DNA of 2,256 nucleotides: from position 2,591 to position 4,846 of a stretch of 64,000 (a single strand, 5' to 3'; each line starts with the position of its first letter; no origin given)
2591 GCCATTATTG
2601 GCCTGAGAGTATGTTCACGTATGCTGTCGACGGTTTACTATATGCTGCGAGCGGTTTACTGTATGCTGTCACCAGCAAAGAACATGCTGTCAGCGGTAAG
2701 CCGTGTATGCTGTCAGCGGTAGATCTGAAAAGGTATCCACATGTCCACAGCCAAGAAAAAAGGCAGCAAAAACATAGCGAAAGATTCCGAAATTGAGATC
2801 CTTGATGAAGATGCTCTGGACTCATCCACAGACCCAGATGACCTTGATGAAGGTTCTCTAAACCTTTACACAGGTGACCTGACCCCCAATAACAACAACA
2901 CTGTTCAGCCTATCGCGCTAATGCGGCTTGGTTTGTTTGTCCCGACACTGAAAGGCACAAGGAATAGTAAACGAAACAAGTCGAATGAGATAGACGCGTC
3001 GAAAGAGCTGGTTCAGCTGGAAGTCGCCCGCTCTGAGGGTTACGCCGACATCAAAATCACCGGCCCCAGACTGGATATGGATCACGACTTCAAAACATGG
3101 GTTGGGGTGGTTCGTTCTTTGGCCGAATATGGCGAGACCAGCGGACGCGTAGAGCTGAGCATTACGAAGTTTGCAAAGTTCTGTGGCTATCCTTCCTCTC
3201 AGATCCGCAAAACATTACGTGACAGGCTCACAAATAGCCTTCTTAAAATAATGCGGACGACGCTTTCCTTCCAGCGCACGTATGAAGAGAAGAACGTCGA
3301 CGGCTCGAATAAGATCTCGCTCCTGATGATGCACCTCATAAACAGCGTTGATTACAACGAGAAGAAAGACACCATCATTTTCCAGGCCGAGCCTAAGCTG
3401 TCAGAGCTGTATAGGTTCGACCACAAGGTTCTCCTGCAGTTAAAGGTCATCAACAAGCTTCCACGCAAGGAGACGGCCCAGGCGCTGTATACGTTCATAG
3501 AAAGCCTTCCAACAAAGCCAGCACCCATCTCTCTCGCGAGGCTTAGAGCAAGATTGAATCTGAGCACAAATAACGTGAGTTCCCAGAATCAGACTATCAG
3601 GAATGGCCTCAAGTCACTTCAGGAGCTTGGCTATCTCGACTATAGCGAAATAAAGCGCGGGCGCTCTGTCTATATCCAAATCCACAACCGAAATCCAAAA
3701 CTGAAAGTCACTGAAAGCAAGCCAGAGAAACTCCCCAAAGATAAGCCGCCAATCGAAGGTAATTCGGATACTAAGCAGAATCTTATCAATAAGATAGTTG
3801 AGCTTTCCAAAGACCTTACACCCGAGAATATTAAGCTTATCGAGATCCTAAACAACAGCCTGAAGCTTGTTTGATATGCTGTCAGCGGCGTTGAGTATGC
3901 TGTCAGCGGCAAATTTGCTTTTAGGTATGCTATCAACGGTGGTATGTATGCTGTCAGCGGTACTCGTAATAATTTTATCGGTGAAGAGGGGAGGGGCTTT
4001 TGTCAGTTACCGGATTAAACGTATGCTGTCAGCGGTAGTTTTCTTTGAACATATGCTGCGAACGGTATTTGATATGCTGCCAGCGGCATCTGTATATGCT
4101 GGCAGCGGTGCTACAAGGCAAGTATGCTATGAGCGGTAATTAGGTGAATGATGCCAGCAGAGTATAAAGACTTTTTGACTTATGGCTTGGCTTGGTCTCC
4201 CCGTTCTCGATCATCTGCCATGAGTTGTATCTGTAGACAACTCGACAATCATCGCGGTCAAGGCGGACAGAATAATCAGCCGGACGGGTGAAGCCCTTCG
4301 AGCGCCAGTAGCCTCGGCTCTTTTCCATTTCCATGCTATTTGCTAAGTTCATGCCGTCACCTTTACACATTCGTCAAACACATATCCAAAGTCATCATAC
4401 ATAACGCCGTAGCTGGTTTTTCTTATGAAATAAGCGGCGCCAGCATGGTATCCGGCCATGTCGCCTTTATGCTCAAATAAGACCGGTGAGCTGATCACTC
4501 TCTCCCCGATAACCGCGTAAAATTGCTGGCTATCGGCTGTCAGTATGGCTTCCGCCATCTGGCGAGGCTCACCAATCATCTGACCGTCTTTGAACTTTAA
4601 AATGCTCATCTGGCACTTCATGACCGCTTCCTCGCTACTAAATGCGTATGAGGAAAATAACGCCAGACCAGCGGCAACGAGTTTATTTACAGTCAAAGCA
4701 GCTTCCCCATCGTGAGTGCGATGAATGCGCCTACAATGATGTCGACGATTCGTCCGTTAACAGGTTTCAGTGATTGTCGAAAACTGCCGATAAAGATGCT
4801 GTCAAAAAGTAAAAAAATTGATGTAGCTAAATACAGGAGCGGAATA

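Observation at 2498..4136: P1-type iteron replicon next to phage replication genes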

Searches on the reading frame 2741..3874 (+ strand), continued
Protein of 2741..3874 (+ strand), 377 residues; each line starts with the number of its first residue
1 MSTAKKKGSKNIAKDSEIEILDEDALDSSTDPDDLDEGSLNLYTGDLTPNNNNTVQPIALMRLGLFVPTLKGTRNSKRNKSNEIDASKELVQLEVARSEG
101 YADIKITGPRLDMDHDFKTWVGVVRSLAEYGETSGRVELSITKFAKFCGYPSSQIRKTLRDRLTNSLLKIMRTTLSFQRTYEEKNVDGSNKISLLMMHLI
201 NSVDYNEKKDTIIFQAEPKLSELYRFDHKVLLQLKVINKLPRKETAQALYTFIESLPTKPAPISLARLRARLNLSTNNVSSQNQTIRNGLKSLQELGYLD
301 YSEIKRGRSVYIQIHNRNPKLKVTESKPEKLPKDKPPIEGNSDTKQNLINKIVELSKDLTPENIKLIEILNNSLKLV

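Call 61: fold_search(model_id=the predicted structure, library=pdb)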
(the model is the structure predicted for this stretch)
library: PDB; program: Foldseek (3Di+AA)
matches with E <= 10: 837; with E <= 0.001: 8
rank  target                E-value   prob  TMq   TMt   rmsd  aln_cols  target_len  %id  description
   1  5tbf_B                7.4e-07  1.00  0.35  0.44   8.8       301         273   14  Crystal structure of SeMet derivatives of domain2 and domain 3 of RctB (released 2017-04-12)
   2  5tbf_A                2.0e-06  1.00  0.34  0.42   8.0       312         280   13  Crystal structure of SeMet derivatives of domain2 and domain 3 of RctB (released 2017-04-12)
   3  5ubf_A                4.0e-06  1.00  0.34  0.43   7.5       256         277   12  Crystal structure of the RctB domains 2-3, RctB-155-483 (released 2017-01-11)
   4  2z9o_B                2.0e-05  1.00  0.24  0.37  10.8       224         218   13  Crystal structure of the dimeric form of RepE in complex with the repE operator DNA (released 2007-11-27)
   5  2z9o_A                6.2e-05  1.00  0.25  0.39  10.5       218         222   12  Crystal structure of the dimeric form of RepE in complex with the repE operator DNA (released 2007-11-27)
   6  9z55_C                7.5e-04  1.00  0.23  0.35   9.0       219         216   13  Isoreticular co-crystal 1 with asymmetrical expanded duplex (31mer) containing insert sequence CATGAGTCAT (released 2026-02-18)
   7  9yzu_C                8.3e-04  1.00  0.23  0.34   9.0       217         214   14  Isoreticular co-crystal 1 with asymmetrical expanded duplex (31mer) containing insert sequence ATGAGTCATA and loaded w (released 2026-02-18)
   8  9yzf_C                9.8e-04  1.00  0.24  0.37   9.2       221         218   13  Isoreticular co-crystal 1 with asymmetrical expanded duplex (31mer) containing insert sequence AATTAGGCCG (released 2026-02-18)
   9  6h24_A                1.2e-03  1.00  0.20  0.49   5.9       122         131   11  X-Ray Crystal Structure of the MSBI1.176 WH1 Domain, a Replication Protein Isolated from a Multiple Sclerosis Patient (released 2019-05-15)
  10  6h24_B                2.2e-03  1.00  0.20  0.51   5.2       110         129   12  X-Ray Crystal Structure of the MSBI1.176 WH1 Domain, a Replication Protein Isolated from a Multiple Sclerosis Patient (released 2019-05-15)
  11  1rep_C                7.6e-03  0.99  0.23  0.35   8.6       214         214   15  CRYSTAL STRUCTURE OF REPLICATION INITIATOR PROTEIN REPE54 OF MINI-F PLASMID COMPLEXED WITH AN ITERON DNA (released 2000-02-09)
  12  5ey0_B                8.9e-03  0.96  0.16  0.23  16.7       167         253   11  Crystal structure of CodY from Staphylococcus aureus with GTP and Ile (released 2016-09-14)
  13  8cli_A                1.1e-02  0.69  0.14  0.11  20.5       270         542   11  TFIIIC TauB-DNA monomer (released 2023-06-21)
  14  8c7t_A                1.2e-02  0.97  0.18  0.25  16.5       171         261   12  Unliganded transcriptional pleiotropic repressor CodY from Enterococcus faecalis (released 2023-06-28)
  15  1ku9_A                1.5e-02  0.98  0.16  0.34  13.9       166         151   16  X-ray Structure of a Methanococcus jannaschii DNA-Binding Protein: Implications for Antibiotic Resistance in Staphyloc (released 2002-12-25)
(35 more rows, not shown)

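Call 63: search_protein_families(library=phrogs, proteins=[window:2741-3874:+], max_evalue=0.001)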
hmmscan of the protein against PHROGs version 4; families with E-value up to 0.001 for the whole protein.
window:2741-3874:+ (377 aa): 1 family
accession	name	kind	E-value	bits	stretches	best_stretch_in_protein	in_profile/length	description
phrog_775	-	DNA, RNA and nucleotide metabolism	5.4e-131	437.2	1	41-325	18-293/294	replication helicase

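Call 80: find_related_loci(query=window:2741-3874:+, collection=viral_contigs, flank=1500)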
Query window:2741-3874:+ (377 aa) in viral_contigs; peptide patterns used: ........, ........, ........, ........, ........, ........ (x = any residue, [..] = any of these).
100 stretches matched a pattern; 74 encode a relative of the query (tblastn E <= 1e-3); 74 distinct loci.
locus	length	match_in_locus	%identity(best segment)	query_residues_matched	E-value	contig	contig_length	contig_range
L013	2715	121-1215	82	1-377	0e+0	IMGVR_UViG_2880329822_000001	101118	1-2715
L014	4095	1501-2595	82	1-377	0e+0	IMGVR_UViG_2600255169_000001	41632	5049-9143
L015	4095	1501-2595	82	1-377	0e+0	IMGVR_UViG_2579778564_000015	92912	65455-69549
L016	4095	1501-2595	82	1-377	0e+0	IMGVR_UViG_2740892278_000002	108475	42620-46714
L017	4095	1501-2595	82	1-377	0e+0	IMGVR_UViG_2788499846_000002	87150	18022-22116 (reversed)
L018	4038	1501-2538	86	33-377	0e+0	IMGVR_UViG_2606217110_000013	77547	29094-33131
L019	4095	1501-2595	82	1-377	0e+0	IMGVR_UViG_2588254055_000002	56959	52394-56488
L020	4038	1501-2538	86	33-377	0e+0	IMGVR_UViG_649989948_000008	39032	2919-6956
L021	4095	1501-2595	82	1-377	0e+0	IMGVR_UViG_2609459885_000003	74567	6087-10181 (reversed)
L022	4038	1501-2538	86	33-377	0e+0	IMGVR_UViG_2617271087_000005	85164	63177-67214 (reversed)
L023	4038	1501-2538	86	33-377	0e+0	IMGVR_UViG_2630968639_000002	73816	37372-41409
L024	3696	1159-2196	86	33-377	0e+0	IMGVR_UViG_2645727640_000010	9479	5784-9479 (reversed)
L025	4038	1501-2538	86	33-377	0e+0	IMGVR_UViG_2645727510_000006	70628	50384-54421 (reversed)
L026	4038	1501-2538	86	33-377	0e+0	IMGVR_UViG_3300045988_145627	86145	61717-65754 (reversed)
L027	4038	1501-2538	86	33-377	0e+0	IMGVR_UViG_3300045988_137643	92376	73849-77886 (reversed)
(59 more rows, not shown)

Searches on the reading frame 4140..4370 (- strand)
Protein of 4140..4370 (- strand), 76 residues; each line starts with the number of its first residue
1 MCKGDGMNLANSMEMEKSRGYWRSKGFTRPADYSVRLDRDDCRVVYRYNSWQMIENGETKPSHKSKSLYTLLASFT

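Call 5: search_protein_families(library=pfam, proteins=[window:4140-4370:-], max_evalue=0.01)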
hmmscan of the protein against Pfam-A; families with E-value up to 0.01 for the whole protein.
window:4140-4370:- (76 aa): 0 families

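Call 63: search_protein_families(library=phrogs, proteins=[window:4140-4370:-], max_evalue=0.001)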
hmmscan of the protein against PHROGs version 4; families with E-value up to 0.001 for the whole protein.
window:4140-4370:- (76 aa): 1 family
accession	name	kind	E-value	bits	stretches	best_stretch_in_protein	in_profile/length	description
phrog_804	-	unknown function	9.8e-14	52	1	11-72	8-68/72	-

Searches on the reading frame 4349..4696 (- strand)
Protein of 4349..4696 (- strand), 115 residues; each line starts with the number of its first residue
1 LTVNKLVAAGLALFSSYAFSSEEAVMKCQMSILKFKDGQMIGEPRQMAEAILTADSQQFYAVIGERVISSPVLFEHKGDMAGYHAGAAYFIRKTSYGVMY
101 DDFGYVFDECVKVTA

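Call 5: search_protein_families(library=pfam, proteins=[window:4349-4696:-], max_evalue=0.01)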
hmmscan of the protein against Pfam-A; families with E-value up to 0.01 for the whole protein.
window:4349-4696:- (115 aa): 0 families

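Call 63: search_protein_families(library=phrogs, proteins=[window:4349-4696:-], max_evalue=0.001)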
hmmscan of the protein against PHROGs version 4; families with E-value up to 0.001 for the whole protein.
window:4349-4696:- (115 aa): 1 family
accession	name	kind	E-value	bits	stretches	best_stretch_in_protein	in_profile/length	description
phrog_2077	-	unknown function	4.7e-13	50.2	1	7-113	4-110/111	-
